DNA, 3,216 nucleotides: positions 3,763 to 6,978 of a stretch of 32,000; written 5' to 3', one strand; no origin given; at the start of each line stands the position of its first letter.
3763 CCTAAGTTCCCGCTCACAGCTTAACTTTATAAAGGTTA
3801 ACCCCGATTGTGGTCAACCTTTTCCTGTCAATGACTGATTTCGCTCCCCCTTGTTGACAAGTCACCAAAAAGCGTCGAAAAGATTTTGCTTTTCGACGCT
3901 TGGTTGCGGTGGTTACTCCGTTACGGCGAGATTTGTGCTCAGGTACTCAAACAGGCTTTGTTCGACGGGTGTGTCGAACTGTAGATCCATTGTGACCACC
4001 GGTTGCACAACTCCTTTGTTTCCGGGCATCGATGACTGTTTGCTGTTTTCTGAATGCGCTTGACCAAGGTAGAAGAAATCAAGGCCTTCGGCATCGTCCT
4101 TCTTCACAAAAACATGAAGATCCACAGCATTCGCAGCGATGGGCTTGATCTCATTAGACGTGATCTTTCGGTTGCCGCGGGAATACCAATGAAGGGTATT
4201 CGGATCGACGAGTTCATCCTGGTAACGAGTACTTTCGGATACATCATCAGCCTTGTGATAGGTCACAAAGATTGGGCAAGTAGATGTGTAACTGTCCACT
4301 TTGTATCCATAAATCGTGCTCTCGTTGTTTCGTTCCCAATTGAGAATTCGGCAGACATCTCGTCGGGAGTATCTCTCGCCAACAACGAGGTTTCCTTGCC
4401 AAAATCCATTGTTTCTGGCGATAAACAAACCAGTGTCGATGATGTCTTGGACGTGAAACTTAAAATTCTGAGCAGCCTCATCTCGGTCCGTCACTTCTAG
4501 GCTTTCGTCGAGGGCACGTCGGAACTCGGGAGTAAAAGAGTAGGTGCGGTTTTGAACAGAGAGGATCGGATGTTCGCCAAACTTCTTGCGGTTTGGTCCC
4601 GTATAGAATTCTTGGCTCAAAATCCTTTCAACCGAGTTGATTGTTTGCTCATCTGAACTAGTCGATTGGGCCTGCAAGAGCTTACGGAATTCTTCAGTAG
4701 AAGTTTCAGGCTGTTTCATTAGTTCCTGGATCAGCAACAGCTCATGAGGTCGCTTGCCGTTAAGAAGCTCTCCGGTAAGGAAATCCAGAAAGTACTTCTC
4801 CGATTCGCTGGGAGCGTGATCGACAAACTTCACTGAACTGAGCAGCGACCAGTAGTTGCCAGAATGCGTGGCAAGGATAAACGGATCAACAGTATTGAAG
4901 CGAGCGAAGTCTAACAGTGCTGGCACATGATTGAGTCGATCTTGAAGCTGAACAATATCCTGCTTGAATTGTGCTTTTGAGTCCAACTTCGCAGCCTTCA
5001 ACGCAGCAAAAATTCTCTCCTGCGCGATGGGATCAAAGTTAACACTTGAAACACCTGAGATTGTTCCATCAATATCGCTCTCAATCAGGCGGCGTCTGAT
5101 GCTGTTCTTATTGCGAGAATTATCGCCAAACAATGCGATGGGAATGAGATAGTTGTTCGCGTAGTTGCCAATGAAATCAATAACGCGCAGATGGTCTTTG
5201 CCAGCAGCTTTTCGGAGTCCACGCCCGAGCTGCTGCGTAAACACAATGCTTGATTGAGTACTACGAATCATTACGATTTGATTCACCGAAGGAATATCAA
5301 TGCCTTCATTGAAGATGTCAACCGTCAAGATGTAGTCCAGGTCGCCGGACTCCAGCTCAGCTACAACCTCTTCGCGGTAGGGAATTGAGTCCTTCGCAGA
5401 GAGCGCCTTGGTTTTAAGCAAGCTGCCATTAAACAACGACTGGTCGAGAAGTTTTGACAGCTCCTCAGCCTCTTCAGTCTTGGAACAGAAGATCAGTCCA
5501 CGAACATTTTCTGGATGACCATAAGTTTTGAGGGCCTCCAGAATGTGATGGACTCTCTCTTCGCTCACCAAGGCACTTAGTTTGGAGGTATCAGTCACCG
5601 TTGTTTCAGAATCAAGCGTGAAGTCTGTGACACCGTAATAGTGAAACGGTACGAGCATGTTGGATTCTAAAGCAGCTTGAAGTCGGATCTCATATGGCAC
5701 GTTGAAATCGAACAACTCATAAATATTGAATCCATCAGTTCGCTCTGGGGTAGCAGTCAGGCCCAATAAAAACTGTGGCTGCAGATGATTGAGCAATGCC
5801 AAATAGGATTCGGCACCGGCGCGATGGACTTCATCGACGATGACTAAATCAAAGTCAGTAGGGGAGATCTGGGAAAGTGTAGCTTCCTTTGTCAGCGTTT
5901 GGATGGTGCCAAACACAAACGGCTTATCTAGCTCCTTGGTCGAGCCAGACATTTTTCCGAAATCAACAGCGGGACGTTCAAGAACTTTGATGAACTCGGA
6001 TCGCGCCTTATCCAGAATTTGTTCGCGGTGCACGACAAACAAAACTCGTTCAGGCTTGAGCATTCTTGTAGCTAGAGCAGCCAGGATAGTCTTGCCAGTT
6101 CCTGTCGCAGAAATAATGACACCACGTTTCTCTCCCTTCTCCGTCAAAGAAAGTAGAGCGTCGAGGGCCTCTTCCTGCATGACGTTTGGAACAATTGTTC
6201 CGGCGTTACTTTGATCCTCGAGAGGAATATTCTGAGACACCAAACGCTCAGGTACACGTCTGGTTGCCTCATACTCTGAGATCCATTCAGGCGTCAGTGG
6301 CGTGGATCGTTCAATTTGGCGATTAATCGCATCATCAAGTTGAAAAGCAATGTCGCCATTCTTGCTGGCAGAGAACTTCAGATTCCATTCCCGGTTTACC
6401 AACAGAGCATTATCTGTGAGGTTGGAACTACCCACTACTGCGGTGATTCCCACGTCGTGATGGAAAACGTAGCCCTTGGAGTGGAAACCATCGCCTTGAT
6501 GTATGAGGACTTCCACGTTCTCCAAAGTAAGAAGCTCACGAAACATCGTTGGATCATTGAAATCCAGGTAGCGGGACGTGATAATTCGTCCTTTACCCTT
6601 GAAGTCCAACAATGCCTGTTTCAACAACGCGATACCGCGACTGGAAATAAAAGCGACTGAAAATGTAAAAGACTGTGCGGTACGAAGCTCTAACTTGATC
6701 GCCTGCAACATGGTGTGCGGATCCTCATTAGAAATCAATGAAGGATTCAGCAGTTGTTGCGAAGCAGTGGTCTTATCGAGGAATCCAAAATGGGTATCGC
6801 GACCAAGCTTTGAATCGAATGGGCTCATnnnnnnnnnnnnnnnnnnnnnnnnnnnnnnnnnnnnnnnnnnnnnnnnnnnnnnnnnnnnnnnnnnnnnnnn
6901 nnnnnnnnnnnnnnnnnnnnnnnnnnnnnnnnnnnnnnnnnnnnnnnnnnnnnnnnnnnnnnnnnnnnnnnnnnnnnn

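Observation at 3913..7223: Translationally coupled Nudix hydrolase + PLD-nuclease/SF2-helicase/DUF3427 giant protein: candidate nucleic-acid surveillance (defence-like) module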

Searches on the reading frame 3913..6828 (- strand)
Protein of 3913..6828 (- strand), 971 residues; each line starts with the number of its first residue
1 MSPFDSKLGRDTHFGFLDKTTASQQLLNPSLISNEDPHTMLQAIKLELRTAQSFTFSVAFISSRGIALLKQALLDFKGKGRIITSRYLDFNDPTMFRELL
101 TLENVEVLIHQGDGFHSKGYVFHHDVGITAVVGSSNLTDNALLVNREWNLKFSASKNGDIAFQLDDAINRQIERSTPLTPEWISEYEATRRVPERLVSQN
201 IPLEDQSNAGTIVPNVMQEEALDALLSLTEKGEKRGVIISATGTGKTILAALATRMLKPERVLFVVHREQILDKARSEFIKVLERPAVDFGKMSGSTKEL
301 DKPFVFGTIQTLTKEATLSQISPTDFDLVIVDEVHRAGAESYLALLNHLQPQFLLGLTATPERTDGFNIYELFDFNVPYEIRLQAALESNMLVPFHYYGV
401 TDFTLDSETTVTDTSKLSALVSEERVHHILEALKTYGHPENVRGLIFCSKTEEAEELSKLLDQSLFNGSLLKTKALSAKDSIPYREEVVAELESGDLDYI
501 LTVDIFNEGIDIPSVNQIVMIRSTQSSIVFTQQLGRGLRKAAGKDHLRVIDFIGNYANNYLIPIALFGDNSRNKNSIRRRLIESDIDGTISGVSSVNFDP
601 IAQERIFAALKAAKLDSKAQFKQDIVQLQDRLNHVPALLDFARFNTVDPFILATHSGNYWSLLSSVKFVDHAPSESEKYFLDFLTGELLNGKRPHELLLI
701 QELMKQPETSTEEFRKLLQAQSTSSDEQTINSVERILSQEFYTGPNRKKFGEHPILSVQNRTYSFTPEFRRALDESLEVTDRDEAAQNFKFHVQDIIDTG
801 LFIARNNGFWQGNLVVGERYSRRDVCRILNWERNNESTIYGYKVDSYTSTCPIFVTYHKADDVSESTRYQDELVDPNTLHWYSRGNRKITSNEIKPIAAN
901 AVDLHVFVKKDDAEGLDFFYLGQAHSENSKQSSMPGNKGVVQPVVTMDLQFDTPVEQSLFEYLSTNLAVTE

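Call 7: search_protein_families(library=pfam, proteins=[window:3913-6828:-], max_evalue=0.1)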
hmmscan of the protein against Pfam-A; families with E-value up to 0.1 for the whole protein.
window:3913-6828:- (971 aa): 10 families
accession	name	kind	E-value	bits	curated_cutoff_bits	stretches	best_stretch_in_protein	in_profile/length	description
PF11907.13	DUF3427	-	9.1e-90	301.2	27.7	1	683-963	1-279/280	Domain of unknown function (DUF3427)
PF04851.21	ResIII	-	1.6e-37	129.3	22.5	1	213-363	3-164/164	Type III restriction enzyme, res subunit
PF18766.7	SWI2_SNF2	-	4.2e-12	46.6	26.7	1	222-401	6-194/221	SWI2/SNF2 ATPase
PF00271.37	Helicase_C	-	1.1e-11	45.4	23.5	1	437-539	11-108/110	Helicase conserved C-terminal domain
PF00270.35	DEAD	-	1.9e-08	34.6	26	1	217-363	3-162/167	DEAD/DEAH box helicase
PF13091.12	PLDc_2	-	1.6e-07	31.6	27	1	70-155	26-118/132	PLD-like domain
PF13401.12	AAA_22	-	0.00026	21.8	27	1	232-349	4-107/130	AAA domain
PF00176.29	SNF2-rel_dom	-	0.0028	17.2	24.9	1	218-459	2-250/290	SNF2-related domain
PF09565.16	RE_NgoFVII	-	0.0068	16.2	23.8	1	109-147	87-127/162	NgoFVII restriction endonuclease N-terminal PLD domain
PF13604.12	AAA_30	-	0.074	13.2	27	0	223-351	8-114/191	AAA domain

Pocket residues Y842, F854, D871 and W881 are conserved. V855 replaces SauUSI I842, and Y840 replaces the intercalating M829. Pfam DUF3427, E 9e-90 (call 7).
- On SauUSI-family type IV restriction endonuclease: Pfam finds ResIII and Helicase_C (call 7).

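Call 8: search_protein_families(library=padloc, proteins=[window:3913-6828:-], max_evalue=0.1)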
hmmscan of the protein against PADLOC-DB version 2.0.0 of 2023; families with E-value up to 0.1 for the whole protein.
window:3913-6828:- (971 aa): 26 families (the best 25 are shown)
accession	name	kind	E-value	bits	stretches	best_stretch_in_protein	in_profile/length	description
PDLC03658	mREase_IV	-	2.1e-224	745.3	1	9-964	9-952/953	Type IV methyl-directed restriction enzyme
PDLC03659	mREase_IV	-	6.2e-73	244.1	1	31-561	26-574/945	Type IV methyl-directed restriction enzyme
PDLC02707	PbeA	-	6.5e-38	128.7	2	148-399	193-454/672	PbeA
PDLC02704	PbeA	-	6.1e-30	102.3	3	426-554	516-645/682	PbeA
PDLC03047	REase_I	-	1.2e-19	67.6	2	203-403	333-536/1107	Type I restriction enzyme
PDLC02706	PbeA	-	3.8e-17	60.1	2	483-553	602-672/722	PbeA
PDLC02705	PbeA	-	1.1e-16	58.1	2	443-554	527-634/691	PbeA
PDLC03049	REase_I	-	5.4e-16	55.7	1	199-400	153-361/807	Type I restriction enzyme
PDLC02703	PbeA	-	2e-15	54.4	3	489-555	548-616/626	PbeA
PDLC03042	REase_I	-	6.5e-09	31.7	2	499-552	789-844/1170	Type I restriction enzyme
PDLC03648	REase_III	-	2.5e-08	30.5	1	309-597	116-409/871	Type III restriction enzyme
PDLC03597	REase_MTase_IIG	-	3.3e-08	29.5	1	481-549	536-604/1646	Type IIG restriction enzyme-methyltransferase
PDLC01439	typeIV_DinG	-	3e-06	24.2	1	218-278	20-78/575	CAS-IV-A; associated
PDLC03647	REase_III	-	9.9e-06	22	1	497-556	507-562/989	Type III restriction enzyme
PDLC02843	DpdE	-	1.1e-05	21.5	1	385-537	514-660/1091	DpdE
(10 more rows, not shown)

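Call 9: search_protein_families(library=ncbifam, proteins=[window:3913-6828:-], max_evalue=0.1)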
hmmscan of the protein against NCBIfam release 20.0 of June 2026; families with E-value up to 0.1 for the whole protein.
window:3913-6828:- (971 aa): 28 families (the best 25 are shown)
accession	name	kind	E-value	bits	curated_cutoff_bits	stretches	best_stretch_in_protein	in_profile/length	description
NF053632.1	heli_RadD_YejH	equivalog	1e-30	106.6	720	1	218-560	7-362/573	DNA repair helicase RadD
NF046051.1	restrict_EcoAI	equivalog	1.8e-30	106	550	1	148-555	90-531/768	EcoAI/FtnUII family type I restriction enzme subunit R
TIGR04095.1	dnd_restrict_1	equivalog_domain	1.4e-27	96.8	600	2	439-582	276-418/451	DNA phosphorothioation system restriction enzyme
NF008521.0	PRK11448.1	equivalog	2.9e-21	75.3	729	2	422-557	678-819/1123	type I restriction-modification system endonuclease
NF045503.1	repair_heli_XPB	equivalog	6.5e-14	51.4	610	1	217-544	187-512/548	DNA repair helicase XPB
NF010337.0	PRK13766.1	equivalog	1.9e-12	46.1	610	2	213-363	11-175/781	Hef nuclease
TIGR00348.1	hsdR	subfamily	1.9e-09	36.6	284.55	1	215-411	244-461/674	HsdR family type I site-specific deoxyribonuclease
NF003673.1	PRK05298.1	equivalog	6.8e-09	34.6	743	2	423-546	426-548/653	excinuclease ABC subunit UvrB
TIGR00631.1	uvrb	equivalog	1.1e-07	30.5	750.1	2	424-546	427-548/658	excinuclease ABC subunit UvrB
NF008394.0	PRK11192.1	equivalog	1e-05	24.6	507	1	404-540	208-341/441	ATP-dependent RNA helicase SrmB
TIGR00643.1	recG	equivalog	0.00011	21.1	659.4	1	238-361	261-396/629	ATP-dependent DNA helicase RecG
NF008169.0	PRK10917.2-3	equivalog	0.00063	18.4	555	1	227-342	244-356/610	ATP-dependent DNA helicase RecG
NF010338.0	PRK13767.1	equivalog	0.00091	17.5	849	1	442-537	286-382/877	ATP-dependent helicase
TIGR00580.2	mfd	equivalog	0.0094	14.4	800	0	486-525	684-723/907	transcription-repair coupling factor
NF008744.0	PRK11776.1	equivalog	0.011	14.4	524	1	422-539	226-335/460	ATP-dependent RNA helicase DbpA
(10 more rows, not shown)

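Call 10: search_solved_structures(query=window:3913-6828:-, show_alignments=1)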
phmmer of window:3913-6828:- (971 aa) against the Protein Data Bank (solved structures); distinct sequences matched with E-value up to 0.001: 25.
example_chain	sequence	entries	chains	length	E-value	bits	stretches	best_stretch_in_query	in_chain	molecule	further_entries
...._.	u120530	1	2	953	9.4e-218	728.5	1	8-964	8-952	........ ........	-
6jde_B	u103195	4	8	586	4.8e-20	74.3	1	217-561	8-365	Putative DNA repair helicase RadD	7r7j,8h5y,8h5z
3h1t_A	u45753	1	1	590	3.6e-19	71.4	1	208-400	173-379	Type I site-specific restriction-modification system, R (Restriction) subunit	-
6p66_A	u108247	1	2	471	7e-15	57.2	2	233-367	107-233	DNA repair protein RAD25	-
2fwr_A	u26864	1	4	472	7e-15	57.2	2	233-367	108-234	DNA repair protein RAD25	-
6p4f_A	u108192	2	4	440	1.4e-14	56.2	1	232-371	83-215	DNA-dependent ATPase XPBII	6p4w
5tnu_A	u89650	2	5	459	1.7e-14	55.9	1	232-371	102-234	DNA-dependent ATPase XPBII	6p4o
2fz4_A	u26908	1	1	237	1.3e-08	36.4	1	233-367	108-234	DNA repair protein RAD25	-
3v4r_A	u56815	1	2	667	4.1e-07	31.5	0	476-646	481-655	UvrABC system protein B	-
2d7d_A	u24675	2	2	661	4.2e-07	31.5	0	476-646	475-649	UvrABC system protein B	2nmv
1wp9_A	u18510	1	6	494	3.3e-06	28.5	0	234-365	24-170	ATP-dependent RNA helicase, putative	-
2yjt_D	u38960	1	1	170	2.8e-05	25.4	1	436-541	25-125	ATP-DEPENDENT RNA HELICASE SRMB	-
9ga3_E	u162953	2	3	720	8.6e-05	23.8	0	474-548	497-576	UvrABC system protein B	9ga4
2fzl_A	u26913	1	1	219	0.00016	22.9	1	474-550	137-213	DNA repair protein RAD25, XPB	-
9el5_A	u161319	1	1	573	0.00024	22.3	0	440-544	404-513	Fanconi anemia group M protein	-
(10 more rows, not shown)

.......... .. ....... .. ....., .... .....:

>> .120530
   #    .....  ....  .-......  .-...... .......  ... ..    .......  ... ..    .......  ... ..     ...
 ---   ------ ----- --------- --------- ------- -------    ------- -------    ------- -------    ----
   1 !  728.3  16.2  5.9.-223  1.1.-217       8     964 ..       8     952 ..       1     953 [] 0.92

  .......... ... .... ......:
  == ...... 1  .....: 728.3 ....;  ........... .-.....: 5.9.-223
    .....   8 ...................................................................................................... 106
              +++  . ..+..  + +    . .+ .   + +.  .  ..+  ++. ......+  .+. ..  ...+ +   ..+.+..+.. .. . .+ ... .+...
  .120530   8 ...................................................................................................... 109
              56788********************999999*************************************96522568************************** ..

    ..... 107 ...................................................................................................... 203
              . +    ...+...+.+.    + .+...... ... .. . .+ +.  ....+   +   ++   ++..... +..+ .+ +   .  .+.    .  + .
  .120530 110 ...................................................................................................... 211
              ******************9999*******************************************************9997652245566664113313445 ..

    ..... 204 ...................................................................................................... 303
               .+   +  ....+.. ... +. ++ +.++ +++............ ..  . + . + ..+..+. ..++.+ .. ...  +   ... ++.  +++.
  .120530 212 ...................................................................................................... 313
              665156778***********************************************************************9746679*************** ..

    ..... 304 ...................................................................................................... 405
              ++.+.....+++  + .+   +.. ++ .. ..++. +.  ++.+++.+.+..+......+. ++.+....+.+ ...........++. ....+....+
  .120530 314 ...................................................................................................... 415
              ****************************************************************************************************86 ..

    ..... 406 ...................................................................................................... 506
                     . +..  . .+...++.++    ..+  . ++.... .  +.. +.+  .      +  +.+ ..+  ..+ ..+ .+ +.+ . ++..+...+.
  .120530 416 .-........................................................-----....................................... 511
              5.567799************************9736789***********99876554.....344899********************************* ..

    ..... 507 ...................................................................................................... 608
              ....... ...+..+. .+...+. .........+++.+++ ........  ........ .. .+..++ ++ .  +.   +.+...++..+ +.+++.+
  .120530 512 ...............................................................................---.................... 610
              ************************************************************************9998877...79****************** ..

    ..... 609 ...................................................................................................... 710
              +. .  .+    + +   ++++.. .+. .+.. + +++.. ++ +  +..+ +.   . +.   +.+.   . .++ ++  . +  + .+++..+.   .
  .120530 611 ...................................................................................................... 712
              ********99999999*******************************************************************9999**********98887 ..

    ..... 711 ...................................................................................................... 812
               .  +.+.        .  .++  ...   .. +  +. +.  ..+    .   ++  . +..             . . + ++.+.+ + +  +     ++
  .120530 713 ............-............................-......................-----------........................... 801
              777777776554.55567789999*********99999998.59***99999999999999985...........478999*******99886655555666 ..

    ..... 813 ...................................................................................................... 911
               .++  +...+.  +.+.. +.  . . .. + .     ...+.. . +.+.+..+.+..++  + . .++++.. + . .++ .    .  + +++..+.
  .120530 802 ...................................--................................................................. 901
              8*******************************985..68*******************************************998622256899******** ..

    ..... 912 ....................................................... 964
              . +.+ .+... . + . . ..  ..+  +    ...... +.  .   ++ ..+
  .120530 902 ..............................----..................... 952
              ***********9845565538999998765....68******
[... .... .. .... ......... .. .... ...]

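Call 24: find_homologous_proteins(query=window:3913-6828:-, max_evalue=1e-20)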
Query window:3913-6828:- (971 aa): 7591 proteins with E <= 1e-20 among 8000 candidates; the best 120 are listed.
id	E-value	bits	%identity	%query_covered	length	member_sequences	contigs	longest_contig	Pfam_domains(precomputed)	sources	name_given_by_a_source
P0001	0.0e+0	2175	100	100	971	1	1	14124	PF00270.36,PF13091.13,PF11907.14,PF18766.8,PF00271.38,PF26350.1,PF04851.22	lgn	-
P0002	0.0e+0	2174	100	100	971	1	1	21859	PF00270.36,PF13091.13,PF11907.14,PF18766.8,PF00271.38,PF26350.1,PF04851.22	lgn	-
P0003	0.0e+0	2173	100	100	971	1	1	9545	PF00270.36,PF13091.13,PF11907.14,PF18766.8,PF00271.38,PF26350.1,PF04851.22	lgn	-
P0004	0.0e+0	2173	100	100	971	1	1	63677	PF00270.36,PF13091.13,PF11907.14,PF18766.8,PF00271.38,PF26350.1,PF04851.22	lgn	-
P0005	0.0e+0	2173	100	100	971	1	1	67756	PF00270.36,PF13091.13,PF11907.14,PF18766.8,PF00271.38,PF26350.1,PF04851.22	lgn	-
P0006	0.0e+0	2173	100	100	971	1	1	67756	PF00270.36,PF13091.13,PF11907.14,PF18766.8,PF00271.38,PF26350.1,PF04851.22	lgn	-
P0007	0.0e+0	2173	100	100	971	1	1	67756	PF00270.36,PF13091.13,PF11907.14,PF18766.8,PF00271.38,PF26350.1,PF04851.22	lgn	-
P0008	0.0e+0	2167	100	100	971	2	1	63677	PF00270.36,PF13091.13,PF11907.14,PF18766.8,PF00271.38,PF26350.1,PF04851.22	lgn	-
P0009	0.0e+0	2137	98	100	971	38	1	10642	PF00270.36,PF13091.13,PF11907.14,PF18766.8,PF00271.38,PF26350.1,PF04851.22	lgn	-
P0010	0.0e+0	1983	91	100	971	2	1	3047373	PF00270.36,PF13091.13,PF11907.14,PF18766.8,PF00271.38,PF26350.1,PF04851.22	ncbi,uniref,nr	ncbi:DUF3427 domain-containing protein [Corynebacterium crudilactis]|uniref:Helicase n=1 Tax=Coryneb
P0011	0.0e+0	1548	71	99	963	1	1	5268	PF00270.36,PF13091.13,PF11907.14,PF18766.8,PF00271.38,PF26350.1,PF04851.22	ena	-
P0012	0.0e+0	1501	69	99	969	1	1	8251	PF00270.36,PF13091.13,PF11907.14,PF18766.8,PF00271.38,PF26350.1,PF04851.22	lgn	-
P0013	0.0e+0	1499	68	99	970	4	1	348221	PF00270.36,PF13091.13,PF11907.14,PF18766.8,PF00271.38,PF26350.1,PF04851.22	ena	-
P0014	0.0e+0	1480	67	99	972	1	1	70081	PF00270.36,PF13091.13,PF11907.14,PF18766.8,PF00271.38,PF26350.1,PF04851.22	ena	-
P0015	0.0e+0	1465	66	100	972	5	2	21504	PF00270.36,PF13091.13,PF11907.14,PF18766.8,PF00271.38,PF26350.1,PF04851.22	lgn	-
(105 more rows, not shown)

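Call 25: find_encoding_contigs(protein=window:3913-6828:-, flank=10000, max_places=6)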
Protein window:3913-6828:- (971 aa): 24 contigs read that carry it; 2 places shown.
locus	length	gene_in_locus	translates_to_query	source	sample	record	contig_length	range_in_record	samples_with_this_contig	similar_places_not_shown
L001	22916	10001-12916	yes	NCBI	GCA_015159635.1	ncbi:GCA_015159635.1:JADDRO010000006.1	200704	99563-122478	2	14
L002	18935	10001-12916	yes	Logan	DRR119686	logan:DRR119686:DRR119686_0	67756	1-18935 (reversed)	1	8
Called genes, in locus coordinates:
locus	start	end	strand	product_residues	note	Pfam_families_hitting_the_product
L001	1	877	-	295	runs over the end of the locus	PF04444:Dioxygenase_N, PF00775:Dioxygenase_C, PF13620:CarboxypepD_reg (faint)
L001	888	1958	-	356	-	PF00465:Fe-ADH, PF13685:Fe-ADH_2, PF25137:ADH_Fe_C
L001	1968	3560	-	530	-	PF01494:FAD_binding_3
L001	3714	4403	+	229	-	PF00440:TetR_N, PF21306:TetR_C_40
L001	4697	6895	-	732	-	PF00270:DEAD, PF04851:ResIII (weak), PF00271:Helicase_C, PF25399:DeaD_dimer, PF03880:DbpA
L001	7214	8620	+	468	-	PF00324:AA_permease, PF13520:AA_permease_2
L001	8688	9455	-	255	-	-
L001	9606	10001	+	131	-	PF00293:NUDIX, PF14815:NUDIX_4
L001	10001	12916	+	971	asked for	PF13091:PLDc_2 (weak), PF04851:ResIII, PF00270:DEAD, PF18766:SWI2_SNF2, PF00271:Helicase_C, PF26350:DUF8090, PF11907:DUF3427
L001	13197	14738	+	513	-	PF01654:Cyt_bd_oxida_I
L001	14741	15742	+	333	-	PF02322:Cyt_bd_oxida_II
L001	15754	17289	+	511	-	PF00664:ABC_membrane, PF00005:ABC_tran, PF02463:SMC_N (faint), PF13304:AAA_21 (weak)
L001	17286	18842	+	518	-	PF00664:ABC_membrane, PF00005:ABC_tran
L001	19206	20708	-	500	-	PF00668:Condensation (weak)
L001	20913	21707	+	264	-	PF12146:Hydrolase_4, PF00561:Abhydrolase_1, PF12697:Abhydrolase_6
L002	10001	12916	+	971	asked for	PF13091:PLDc_2 (weak), PF04851:ResIII, PF00270:DEAD, PF18766:SWI2_SNF2, PF00271:Helicase_C, PF26350:DUF8090, PF11907:DUF3427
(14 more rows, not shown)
